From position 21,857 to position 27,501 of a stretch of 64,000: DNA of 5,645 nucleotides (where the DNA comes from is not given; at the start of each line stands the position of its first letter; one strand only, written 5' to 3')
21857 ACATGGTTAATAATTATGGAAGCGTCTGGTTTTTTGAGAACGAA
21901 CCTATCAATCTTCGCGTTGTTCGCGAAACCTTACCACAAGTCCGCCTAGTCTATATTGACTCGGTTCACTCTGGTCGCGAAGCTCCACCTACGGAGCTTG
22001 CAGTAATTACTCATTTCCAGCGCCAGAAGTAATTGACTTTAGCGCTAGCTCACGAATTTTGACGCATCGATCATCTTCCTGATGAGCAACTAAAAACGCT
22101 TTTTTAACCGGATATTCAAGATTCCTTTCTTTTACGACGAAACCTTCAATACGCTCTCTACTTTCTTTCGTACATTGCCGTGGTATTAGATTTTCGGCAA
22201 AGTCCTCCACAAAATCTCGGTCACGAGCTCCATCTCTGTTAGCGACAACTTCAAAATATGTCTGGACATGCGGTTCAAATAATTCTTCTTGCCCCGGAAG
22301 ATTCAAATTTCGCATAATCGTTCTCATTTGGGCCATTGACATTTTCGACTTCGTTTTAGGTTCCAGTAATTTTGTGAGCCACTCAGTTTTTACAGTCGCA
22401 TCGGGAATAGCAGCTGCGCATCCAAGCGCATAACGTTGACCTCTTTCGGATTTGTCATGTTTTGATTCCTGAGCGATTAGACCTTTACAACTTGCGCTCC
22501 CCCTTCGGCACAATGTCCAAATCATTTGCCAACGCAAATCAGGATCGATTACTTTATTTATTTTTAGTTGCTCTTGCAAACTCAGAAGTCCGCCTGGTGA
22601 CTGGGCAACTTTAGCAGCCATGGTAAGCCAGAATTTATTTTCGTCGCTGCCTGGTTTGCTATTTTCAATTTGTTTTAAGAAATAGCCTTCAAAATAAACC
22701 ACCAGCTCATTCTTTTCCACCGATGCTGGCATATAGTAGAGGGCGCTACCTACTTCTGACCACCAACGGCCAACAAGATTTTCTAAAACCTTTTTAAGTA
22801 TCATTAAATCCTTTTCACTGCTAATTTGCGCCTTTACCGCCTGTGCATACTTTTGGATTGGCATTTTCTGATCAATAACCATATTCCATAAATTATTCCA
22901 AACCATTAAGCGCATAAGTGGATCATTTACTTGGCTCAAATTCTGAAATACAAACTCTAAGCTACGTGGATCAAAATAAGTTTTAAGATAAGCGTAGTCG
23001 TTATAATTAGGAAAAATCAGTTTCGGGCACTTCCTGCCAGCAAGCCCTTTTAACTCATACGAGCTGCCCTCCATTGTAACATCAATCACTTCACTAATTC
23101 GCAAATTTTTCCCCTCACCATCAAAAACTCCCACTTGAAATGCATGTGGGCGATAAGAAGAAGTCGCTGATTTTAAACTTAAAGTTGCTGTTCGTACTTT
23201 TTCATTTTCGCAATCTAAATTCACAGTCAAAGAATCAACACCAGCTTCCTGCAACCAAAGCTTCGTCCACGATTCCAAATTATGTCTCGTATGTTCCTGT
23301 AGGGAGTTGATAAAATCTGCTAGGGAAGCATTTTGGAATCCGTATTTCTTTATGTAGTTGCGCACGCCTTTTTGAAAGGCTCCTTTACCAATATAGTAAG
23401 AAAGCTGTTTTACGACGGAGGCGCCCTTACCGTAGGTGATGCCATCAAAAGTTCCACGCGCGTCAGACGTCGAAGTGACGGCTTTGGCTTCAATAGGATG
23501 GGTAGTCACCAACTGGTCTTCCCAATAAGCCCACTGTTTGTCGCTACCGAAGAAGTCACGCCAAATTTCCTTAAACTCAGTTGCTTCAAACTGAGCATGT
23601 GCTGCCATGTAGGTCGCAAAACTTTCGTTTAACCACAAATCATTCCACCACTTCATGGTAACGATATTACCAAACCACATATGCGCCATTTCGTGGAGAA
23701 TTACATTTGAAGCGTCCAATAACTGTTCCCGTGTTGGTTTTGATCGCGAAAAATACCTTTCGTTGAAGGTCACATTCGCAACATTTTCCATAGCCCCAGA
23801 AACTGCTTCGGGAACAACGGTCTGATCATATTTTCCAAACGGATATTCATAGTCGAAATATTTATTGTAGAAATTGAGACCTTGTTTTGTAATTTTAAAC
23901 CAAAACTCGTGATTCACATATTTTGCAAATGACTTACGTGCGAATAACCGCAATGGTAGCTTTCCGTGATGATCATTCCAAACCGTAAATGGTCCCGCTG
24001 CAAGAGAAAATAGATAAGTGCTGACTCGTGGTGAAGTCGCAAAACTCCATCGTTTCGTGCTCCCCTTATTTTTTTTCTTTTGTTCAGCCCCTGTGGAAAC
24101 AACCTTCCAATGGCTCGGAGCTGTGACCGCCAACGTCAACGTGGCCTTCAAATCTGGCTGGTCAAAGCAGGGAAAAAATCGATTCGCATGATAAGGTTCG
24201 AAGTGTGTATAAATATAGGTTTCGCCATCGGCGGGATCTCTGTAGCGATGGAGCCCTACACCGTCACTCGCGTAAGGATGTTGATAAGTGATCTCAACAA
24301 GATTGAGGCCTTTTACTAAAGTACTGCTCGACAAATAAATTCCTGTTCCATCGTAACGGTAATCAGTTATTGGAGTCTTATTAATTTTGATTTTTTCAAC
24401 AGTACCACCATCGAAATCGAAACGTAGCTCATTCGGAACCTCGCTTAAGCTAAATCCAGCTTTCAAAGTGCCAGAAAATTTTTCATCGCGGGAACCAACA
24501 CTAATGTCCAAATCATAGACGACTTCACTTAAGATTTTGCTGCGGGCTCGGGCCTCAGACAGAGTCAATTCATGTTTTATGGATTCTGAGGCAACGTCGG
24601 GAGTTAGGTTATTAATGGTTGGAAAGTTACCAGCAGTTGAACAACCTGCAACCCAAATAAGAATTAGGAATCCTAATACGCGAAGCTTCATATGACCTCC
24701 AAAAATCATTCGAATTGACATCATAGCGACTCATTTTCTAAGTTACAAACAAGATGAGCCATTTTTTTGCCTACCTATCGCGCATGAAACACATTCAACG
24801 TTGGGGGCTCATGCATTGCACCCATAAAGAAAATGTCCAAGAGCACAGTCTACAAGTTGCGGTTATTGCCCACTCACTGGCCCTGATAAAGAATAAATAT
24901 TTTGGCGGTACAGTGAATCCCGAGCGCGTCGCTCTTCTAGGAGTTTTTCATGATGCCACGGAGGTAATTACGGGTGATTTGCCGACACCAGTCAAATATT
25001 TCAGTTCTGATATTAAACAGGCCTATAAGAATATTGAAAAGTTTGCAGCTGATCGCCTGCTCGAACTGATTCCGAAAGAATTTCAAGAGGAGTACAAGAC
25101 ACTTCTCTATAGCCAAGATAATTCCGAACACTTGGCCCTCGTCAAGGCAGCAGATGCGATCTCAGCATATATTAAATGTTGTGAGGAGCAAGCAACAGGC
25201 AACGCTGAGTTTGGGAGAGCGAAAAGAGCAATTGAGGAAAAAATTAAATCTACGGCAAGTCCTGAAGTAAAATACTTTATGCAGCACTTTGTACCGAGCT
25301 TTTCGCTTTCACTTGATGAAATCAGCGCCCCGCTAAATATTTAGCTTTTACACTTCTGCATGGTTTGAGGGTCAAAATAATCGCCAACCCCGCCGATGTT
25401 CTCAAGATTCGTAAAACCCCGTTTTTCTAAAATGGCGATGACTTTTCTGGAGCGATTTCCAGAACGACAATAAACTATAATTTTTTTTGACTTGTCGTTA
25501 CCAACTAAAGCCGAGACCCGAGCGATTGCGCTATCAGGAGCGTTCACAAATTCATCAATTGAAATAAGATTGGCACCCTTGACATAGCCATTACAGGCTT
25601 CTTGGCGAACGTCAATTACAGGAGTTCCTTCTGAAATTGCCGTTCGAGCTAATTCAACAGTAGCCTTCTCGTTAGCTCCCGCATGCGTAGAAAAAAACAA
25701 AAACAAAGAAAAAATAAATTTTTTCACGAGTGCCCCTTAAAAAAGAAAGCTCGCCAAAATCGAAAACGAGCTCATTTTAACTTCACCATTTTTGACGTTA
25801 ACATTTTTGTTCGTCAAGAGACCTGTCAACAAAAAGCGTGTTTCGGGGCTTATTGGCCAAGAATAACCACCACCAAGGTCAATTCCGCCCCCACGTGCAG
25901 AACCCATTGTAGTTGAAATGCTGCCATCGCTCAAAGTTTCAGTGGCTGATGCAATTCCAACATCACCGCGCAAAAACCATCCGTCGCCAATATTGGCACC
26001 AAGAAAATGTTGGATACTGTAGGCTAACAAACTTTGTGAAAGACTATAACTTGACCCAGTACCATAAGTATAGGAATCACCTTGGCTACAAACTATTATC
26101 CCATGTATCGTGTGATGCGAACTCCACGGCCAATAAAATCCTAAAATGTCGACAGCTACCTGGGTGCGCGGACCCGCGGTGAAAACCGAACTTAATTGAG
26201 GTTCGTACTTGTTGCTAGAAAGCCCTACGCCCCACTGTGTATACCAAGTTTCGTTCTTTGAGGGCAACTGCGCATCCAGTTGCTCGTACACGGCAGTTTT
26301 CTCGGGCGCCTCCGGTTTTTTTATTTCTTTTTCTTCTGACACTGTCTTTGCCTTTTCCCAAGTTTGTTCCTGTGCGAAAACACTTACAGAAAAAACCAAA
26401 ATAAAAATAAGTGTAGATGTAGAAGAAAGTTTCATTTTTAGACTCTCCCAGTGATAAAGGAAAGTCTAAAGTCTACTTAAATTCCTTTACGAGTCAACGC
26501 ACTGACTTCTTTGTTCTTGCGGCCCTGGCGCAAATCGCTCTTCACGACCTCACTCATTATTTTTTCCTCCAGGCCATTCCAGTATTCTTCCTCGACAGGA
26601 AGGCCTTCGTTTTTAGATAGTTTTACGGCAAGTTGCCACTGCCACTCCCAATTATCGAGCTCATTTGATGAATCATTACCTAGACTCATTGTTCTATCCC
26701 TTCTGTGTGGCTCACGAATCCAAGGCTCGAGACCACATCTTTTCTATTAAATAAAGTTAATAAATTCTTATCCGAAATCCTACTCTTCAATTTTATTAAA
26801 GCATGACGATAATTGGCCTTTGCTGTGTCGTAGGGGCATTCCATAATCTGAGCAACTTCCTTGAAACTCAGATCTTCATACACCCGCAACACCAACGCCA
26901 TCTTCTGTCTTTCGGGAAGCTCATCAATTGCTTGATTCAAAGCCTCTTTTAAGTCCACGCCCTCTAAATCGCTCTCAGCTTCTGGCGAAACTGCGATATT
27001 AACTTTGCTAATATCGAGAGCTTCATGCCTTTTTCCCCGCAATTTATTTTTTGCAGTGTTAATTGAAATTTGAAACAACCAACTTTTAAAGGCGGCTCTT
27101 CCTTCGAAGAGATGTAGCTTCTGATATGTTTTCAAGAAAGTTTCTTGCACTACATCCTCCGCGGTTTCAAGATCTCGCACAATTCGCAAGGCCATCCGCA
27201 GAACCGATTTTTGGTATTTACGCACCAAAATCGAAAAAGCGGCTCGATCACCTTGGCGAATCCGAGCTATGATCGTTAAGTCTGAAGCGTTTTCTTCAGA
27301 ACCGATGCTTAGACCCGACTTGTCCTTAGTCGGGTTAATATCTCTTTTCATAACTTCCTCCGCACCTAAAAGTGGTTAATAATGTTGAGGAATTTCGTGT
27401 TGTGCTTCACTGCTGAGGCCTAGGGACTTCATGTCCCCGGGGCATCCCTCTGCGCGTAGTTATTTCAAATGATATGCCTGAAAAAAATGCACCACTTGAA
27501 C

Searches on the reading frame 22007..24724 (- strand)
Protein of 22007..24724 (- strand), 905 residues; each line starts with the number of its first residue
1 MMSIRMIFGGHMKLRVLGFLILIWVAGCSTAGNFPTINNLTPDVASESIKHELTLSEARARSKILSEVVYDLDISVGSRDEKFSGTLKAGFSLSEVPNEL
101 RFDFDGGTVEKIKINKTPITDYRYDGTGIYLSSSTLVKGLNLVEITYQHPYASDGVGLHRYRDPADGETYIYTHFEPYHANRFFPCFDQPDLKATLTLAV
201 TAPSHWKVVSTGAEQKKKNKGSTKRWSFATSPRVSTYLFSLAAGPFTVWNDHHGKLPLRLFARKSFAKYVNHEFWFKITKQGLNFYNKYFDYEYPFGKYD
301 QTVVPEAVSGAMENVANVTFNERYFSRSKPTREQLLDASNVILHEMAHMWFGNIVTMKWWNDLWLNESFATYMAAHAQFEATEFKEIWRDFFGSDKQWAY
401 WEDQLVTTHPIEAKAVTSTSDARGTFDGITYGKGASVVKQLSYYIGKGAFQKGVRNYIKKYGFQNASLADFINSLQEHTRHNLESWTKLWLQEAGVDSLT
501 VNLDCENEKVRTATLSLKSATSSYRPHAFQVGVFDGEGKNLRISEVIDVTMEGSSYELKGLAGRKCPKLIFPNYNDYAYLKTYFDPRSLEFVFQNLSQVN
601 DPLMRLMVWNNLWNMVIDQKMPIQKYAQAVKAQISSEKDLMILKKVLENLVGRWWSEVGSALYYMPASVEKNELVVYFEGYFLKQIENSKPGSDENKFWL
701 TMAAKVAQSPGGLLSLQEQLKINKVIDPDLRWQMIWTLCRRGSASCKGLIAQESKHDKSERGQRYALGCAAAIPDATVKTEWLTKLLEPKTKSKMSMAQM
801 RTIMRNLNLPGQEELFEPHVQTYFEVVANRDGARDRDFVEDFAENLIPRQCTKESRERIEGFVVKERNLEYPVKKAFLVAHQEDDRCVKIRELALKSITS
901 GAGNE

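Call 65: search_protein_families(library=pfam, proteins=[window:22007-24724:-], max_evalue=0.001)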
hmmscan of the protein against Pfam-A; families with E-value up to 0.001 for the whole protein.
window:22007-24724:- (905 aa): 3 families
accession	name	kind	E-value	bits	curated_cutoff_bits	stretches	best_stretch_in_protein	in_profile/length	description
PF01433.26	Peptidase_M1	-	6.7e-56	189.7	27.7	1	276-490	3-218/218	Peptidase family M1 domain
PF11838.14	ERAP1_C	-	1.8e-28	100.4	38.2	1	569-865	1-299/318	ERAP1-like C-terminal domain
PF17900.6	Peptidase_M1_N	-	8.9e-23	81.8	25.8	1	69-238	4-186/186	Peptidase M1 N-terminal domain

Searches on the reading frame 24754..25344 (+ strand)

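Call 65: search_protein_families(library=pfam, proteins=[window:24754-25344:+], max_evalue=0.001)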
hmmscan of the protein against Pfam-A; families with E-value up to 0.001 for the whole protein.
window:24754-25344:+ (196 aa): 3 families
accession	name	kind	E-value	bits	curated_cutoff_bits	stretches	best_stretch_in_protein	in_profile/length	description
PF12917.13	YfbR-like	-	4.9e-78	261.4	25.9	1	3-183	1-182/182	5'-deoxynucleotidase YfbR-like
PF13023.12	HD_3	-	2.2e-17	63.9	22.5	1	9-166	2-154/165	HD domain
PF01966.28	HD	-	1.5e-08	35.4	22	1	29-138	2-115/116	HD domain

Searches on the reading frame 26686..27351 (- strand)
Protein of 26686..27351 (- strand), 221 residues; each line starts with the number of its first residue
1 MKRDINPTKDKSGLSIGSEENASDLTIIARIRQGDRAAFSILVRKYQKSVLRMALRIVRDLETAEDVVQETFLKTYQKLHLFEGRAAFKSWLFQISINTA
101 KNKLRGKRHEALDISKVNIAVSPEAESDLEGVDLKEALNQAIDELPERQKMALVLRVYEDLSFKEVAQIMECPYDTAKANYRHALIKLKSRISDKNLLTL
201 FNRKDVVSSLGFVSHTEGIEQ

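Call 65: search_protein_families(library=pfam, proteins=[window:26686-27351:-], max_evalue=0.001)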
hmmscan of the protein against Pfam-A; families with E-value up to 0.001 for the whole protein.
window:26686-27351:- (221 aa): 4 families
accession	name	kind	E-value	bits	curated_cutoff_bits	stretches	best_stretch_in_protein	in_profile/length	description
PF04542.20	Sigma70_r2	-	3.7e-17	62.3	24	1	42-108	1-69/71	Sigma-70 region 2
PF08281.18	Sigma70_r4_2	-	7.5e-14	51.6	25.7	1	136-188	2-54/54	Sigma-70, region 4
PF04545.22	Sigma70_r4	-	4.4e-09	36.2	24.1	1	141-189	1-49/50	Sigma-70, region 4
PF07638.17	Sigma70_ECF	-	1.5e-08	35.2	21.1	1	27-191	7-182/185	ECF sigma factor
